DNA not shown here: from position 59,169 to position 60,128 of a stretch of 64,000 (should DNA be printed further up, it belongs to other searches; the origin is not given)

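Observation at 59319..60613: Tandem paralogous two-TM membrane proteins sharing an identical C-terminal tail (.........) encoded with different codons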

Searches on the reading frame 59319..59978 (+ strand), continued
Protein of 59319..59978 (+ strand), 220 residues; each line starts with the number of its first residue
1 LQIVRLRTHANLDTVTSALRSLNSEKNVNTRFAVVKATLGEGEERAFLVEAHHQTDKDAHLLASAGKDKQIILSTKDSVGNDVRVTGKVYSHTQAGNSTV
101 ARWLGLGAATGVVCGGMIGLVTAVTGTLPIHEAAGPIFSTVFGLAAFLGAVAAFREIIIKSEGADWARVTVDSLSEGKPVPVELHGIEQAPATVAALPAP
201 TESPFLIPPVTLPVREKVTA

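Call 31: find_encoding_contigs(protein=P0010, flank=8000, max_places=3)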
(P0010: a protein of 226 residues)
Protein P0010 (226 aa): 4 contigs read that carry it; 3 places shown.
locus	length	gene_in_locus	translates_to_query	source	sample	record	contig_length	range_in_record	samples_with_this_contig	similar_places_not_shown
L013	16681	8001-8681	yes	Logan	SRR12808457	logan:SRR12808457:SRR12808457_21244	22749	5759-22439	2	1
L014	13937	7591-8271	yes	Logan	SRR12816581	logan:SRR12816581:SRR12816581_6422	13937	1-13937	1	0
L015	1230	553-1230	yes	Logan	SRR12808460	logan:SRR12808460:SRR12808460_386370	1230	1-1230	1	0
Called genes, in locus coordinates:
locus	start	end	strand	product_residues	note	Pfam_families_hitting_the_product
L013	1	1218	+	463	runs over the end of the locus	PF02397:Bac_transf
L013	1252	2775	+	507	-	PF01943:Polysacc_synt, PF13440:Polysacc_synt_3, PF01554:MatE (weak)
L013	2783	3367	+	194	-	PF02563:Poly_export, PF10531:SLBB, PF22461:SLBB_2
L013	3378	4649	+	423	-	-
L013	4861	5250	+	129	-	PF00072:Response_reg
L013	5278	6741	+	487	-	PF13807:GNVR (faint)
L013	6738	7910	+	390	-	PF00535:Glycos_transf_2, PF13641:Glyco_tranf_2_3, PF13632:Glyco_trans_2_3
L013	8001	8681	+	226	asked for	-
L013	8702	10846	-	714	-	PF12891:Glyco_hydro_44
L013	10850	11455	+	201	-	PF00132:Hexapep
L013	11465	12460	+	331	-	PF00535:Glycos_transf_2, PF10111:Glyco_tranf_2_2 (faint), PF13641:Glyco_tranf_2_3, PF13632:Glyco_trans_2_3 (weak)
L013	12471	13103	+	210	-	PF00132:Hexapep (weak)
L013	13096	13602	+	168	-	-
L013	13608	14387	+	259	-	PF05742:TANGO2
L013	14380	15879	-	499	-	PF00682:HMGL-like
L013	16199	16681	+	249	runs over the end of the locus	-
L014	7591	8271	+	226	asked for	-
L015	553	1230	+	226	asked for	?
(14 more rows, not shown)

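Call 34: list_cluster_members(proteins=[P0001, P0005, P0010, P0008, P0006, P0011, P0012, P0003, P0007, P0009])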
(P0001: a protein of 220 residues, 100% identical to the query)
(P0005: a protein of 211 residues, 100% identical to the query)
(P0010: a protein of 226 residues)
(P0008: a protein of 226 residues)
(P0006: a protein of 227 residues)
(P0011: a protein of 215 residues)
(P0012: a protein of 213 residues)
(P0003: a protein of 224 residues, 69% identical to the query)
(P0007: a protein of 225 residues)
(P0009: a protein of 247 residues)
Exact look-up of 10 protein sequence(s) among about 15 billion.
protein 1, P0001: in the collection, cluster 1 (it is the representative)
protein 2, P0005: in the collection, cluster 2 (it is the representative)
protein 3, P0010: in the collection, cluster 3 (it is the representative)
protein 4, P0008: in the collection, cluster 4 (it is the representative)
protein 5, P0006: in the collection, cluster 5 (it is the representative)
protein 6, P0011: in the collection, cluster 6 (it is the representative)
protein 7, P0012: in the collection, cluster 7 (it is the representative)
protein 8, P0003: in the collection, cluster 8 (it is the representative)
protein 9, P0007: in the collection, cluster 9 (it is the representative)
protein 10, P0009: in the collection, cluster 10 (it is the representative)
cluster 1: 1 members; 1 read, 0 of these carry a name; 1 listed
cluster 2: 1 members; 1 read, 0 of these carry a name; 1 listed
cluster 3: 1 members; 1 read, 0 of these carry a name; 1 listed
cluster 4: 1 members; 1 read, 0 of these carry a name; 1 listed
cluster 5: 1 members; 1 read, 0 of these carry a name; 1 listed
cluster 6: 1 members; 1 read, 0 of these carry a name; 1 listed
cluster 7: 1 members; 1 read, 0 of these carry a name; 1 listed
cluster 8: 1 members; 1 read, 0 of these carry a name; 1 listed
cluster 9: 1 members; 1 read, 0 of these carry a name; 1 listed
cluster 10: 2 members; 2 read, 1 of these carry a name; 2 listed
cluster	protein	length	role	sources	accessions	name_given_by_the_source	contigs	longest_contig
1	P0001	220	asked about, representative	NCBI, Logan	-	-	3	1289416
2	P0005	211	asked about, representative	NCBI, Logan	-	-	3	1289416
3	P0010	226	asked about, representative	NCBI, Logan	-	-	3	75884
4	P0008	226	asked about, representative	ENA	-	-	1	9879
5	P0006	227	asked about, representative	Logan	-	-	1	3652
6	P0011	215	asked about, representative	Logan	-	-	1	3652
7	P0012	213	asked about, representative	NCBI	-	-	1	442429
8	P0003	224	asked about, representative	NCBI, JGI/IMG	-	-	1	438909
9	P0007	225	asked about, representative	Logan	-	-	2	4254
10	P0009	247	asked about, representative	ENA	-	-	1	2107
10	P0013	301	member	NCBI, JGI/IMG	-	hypothetical protein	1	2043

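Call 36: find_related_loci(query=A3, collection=metagenome_contigs, flank=8000)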
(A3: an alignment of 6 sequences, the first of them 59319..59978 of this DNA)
Query A3 (220 aa) in metagenome_contigs; peptide patterns used: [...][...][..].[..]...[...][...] (x = any residue, [..] = any of these).
79 stretches matched a pattern; 1 encode a relative of the query (tblastn E <= 1e-3); 1 distinct loci.
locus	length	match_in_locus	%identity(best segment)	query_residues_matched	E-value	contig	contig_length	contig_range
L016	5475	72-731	69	1-220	9e-105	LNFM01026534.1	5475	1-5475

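Call 41: search_solved_structures(query=A2, max_evalue=10)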
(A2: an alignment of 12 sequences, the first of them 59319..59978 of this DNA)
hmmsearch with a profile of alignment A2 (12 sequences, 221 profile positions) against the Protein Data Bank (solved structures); distinct sequences matched with E-value up to 10: 4.
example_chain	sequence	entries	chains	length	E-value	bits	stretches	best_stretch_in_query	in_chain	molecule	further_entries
9n8a_A1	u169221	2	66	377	1.1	11.9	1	39-138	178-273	Flagellin D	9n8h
9n8b_A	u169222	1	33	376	1.1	11.9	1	39-138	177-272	Flagellin D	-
9avi_A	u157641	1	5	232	2.4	10.8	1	106-164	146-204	Tol-Pal system protein TolQ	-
8vlw_A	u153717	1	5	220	2.8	10.6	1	106-164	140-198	Tol-Pal system protein TolQ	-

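Call 42: search_protein_families(library=ncbifam, alignment_id=A2, max_evalue=1)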
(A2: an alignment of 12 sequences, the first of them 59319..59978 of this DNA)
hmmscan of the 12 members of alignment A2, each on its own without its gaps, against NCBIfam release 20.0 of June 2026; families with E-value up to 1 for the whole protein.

A. member 1, window:59319-59978:+ (220 aa): 1 family
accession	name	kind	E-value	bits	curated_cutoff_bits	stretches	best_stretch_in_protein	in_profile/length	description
NF033633.1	SLATT_2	domain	0.11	12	40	1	86-130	33-73/182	SLATT domain-containing protein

B. families by the number of members that match (of 12 scanned): 9 families
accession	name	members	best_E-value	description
NF009857.0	PRK13322.1-2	1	0.021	pantothenate kinase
TIGR01965.1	VCBS_repeat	1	0.056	VCBS domain-containing protein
NF051442.1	NheB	1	0.088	non-hemolytic enterotoxin subunit B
TIGR00927.1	2A1904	1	0.096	K+-dependent Na+/Ca+ exchanger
NF033633.1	SLATT_2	1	0.11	SLATT domain-containing protein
NF042910.1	FMH_DH_FwdC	1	0.14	tungsten-dependent formylmethanofuran dehydrogenase subunit FwdC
NF010222.0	PRK13678.2-5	1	0.17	hypothetical protein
NF033872.1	SidA_fam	1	0.29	T4SS effector SidA family protein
NF011888.0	PRK15361.1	1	0.32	SPI-2 type III secretion system translocon protein SseD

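Call 44: predict_structure(alignment_id=A2)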
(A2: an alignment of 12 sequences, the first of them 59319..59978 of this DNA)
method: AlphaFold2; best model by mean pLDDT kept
length: 220 residues; sequences in the alignment: 12
mean_pLDDT: 68.3   pTM: 0.53
mean pLDDT of the five models: 68.3, 68.1, 64.2, 63.7, 56.9
residues with pLDDT >= 90: 0; 70-90: 105; 50-70: 99; < 50: 16
segments of 3 or more residues with pLDDT < 50: 205-215, 217-220
pLDDT, mean of each block of 10 residues (from residue 1): 82 81 69 79 78 69 70 76 79 66 62 64 59 57 71 70 72 81 71 54 49 45
secondary structure, 60 per line:
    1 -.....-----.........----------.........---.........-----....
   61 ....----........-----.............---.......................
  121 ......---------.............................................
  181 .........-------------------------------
elements in order: E2-6 H12-20 E31-39 E43-51 H57-64 E69-76 E82-94 H98-126 H136-174 E175-189

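Call 45: search_solved_structures(query=L013:6738-7907:+, max_evalue=0.001)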
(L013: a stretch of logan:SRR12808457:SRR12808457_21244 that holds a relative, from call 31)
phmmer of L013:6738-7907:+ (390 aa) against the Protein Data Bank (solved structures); distinct sequences matched with E-value up to 0.001: 2.
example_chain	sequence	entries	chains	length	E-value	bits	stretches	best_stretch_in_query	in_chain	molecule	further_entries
6yv7_A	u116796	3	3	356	8.8e-05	24.7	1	10-137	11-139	Glycosyl transferase, family 2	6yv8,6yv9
6yv7_B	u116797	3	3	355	9.1e-05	24.6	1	11-137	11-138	Glycosyl transferase, family 2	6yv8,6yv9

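Call 58: fold_search(model_id=the predicted structure, library=pdb)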
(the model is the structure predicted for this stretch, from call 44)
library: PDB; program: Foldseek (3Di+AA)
matches with E <= 10: 268; with E <= 0.001: 0
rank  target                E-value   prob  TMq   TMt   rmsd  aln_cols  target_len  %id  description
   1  7t0z_E                2.3e-01  0.09  0.15  0.11  26.0       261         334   10  Complex of GABA-A synaptic receptor with autoimmune antibody Fab175 (released 2022-07-13)
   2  9pkz_B                4.1e-01  0.14  0.14  0.10  23.8       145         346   12  Alpha1/Beta Heteromeric Glycine receptor in the presence of 0.200 mM strychnine and 0.02 mM ivermectin (released 2026-01-07)
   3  8a7f_B                4.1e-01  0.06  0.13  0.09  24.5       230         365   10  Crystal structure of a chimeric LOV-Histidine kinase SB2F1-I66R mutant (asymmetrical variant, trigonal form with long  (released 2024-01-10)
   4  9y95_A                4.8e-01  0.20  0.17  0.12  23.3       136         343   12  Homomeric Glycine Receptor alpha2 with PTX in an Apo State (released 2026-03-18)
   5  8a52_A                5.1e-01  0.08  0.15  0.10  21.7       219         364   11  Crystal structure of a chimeric LOV-Histidine kinase SB2F1 (asymmetrical variant, trigonal form with long c-axis) (released 2023-12-27)
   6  8j2f_A                6.4e-01  0.18  0.22  0.14  15.3       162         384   10  Human neutral shpingomyelinase (released 2023-12-06)
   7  8a3u                  6.4e-01  0.08  0.15  0.09  22.8       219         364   10  Crystal structure of a chimeric LOV-Histidine kinase SB2F1 (symmetrical variant, trigonal form with short c-axis) (released 2023-12-20)
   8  6x3s_E                6.4e-01  0.06  0.16  0.12  25.6       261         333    9  Human GABAA receptor alpha1-beta2-gamma2 subtype in complex with bicuculline methbromide (released 2020-09-09)
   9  6n1p_B                7.2e-01  0.07  0.17  0.10  23.6       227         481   12  Dihedral oligomeric complex of GyrA N-terminal fragment with DNA, solved by cryoEM in C2 symmetry (released 2018-12-05)
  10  9r6b_I                8.1e-01  0.05  0.16  0.08  21.0       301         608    9  CPS secretion pathway Wza-Wzc (Conf 4) (released 2026-03-04)
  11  8bhg_B                8.1e-01  0.04  0.14  0.10  25.6       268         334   10  GABA-A receptor a5 heteromer - a5V2 - Bretazenil (released 2023-11-15)
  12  9a72_A                8.6e-01  0.18  0.25  0.19  38.2       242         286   10  Integrative model of YFMS-CHEW by crosslinking MS and deep learning (released 2024-09-18)
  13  6we0_A                8.6e-01  0.09  0.16  0.26  11.3       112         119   13  Wheat dwarf virus Rep domain complexed with a single-stranded DNA 10-mer comprising the cleavage site (released 2020-12-16)
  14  7t54_A                9.6e-01  0.12  0.23  0.08  19.2       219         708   10  Cryo-EM structure of ATP-bound PCAT1 in the outward-facing conformation (released 2022-02-02)
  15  9pky_B                9.6e-01  0.05  0.14  0.10  24.3       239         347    9  Alpha1/Beta Heteromeric Glycine receptor in the presence of 0.200 mM strychnine and 2000 nM ivermectin (released 2026-01-07)
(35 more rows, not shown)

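Call 59: fold_search(model_id=the predicted structure, library=viral)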
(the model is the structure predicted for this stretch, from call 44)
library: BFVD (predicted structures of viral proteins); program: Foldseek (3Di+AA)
matches with E <= 10: 422; with E <= 0.001: 0
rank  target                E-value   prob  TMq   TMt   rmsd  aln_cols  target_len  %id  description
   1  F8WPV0                1.1e-01  0.51  0.20  0.27  10.5        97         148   20  (no name in the UniProt tables at hand)
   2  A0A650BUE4            1.6e-01  0.09  0.16  0.13  32.6       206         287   14  EO3 [Micropterus dolomieu adomavirus 2]
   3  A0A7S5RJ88            2.3e-01  0.35  0.23  0.30   9.5       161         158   14  (no name in the UniProt tables at hand)
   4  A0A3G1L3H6            3.2e-01  0.10  0.14  0.19  17.0       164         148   13  Uncharacterized protein [Synechococcus phage S-CBWM1]
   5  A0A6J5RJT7            3.6e-01  0.09  0.15  0.15  19.1       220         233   12  Uncharacterized protein [uncultured Caudovirales phage]
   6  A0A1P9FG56            3.6e-01  0.08  0.12  0.14  12.1        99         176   17  Non-structural protein (Fragment) [Parvoviridae sp.]
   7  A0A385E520            3.8e-01  0.18  0.18  0.18  11.0       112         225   16  (no name in the UniProt tables at hand)
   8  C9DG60                3.8e-01  0.13  0.15  0.14  18.5       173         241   12  Uncharacterized protein [Delftia phage PhiW-14]
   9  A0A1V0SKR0            6.7e-01  0.13  0.21  0.10  14.2       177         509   11  Uncharacterized protein [Klosneuvirus KNV1]
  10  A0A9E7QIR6            7.1e-01  0.11  0.19  0.08  16.8       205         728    8  (no name in the UniProt tables at hand)
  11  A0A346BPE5            7.1e-01  0.09  0.16  0.09  11.6       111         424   13  (no name in the UniProt tables at hand)
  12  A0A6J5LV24            7.1e-01  0.07  0.15  0.10  19.9       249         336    8  AAA domain containing protein [uncultured Caudovirales phage]
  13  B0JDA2                7.5e-01  0.20  0.19  0.21   9.8       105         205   11  Replication-associated protein (Fragment) [Wheat dwarf virus]
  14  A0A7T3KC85            7.9e-01  0.06  0.15  0.17  17.7       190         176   10  Uncharacterized protein [Arthrobacter phage Wollypog]
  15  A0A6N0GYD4            8.4e-01  0.12  0.17  0.11  10.0       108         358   11  (no name in the UniProt tables at hand)
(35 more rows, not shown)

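Call 65: find_encoding_contigs(protein=P0004, flank=3000, max_places=3)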
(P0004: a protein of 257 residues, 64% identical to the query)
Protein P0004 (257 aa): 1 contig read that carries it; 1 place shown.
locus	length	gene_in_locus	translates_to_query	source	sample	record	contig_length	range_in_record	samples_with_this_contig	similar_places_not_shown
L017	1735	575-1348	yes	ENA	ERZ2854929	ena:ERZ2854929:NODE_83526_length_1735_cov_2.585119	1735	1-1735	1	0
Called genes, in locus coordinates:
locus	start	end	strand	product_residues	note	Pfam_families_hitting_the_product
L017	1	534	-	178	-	?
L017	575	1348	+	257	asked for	-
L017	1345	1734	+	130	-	?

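Call 69: search_protein_families(library=pfam, alignment_id=A2, max_evalue=10)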
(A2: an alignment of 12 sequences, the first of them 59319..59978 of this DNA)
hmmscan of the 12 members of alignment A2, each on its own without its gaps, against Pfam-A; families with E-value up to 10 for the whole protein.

A. member 1, window:59319-59978:+ (220 aa): 0 families

B. families by the number of members that match (of 12 scanned): 9 families
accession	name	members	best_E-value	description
PF11974.14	bMG3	2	0.071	Bacterial alpha-2-macroglobulin MG3 domain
PF07332.16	Phage_holin_3_6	1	0.042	Putative Actinobacterial Holin-X, holin superfamily III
PF13190.11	PDGLE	1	0.054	PDGLE domain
PF11994.14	DUF3489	1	0.077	Protein of unknown function (DUF3489)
PF14801.12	TrmI-like_N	1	0.14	TrmI-like N-terminal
PF08669.17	GCV_T_C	1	0.15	Glycine cleavage T-protein C-terminal barrel domain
PF19106.5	DUF5793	1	0.21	Family of unknown function (DUF5793)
PF25612.1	DUF7940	1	0.76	Family of unknown function (DUF7940)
PF02238.20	COX7a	1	0.76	Cytochrome c oxidase subunit VII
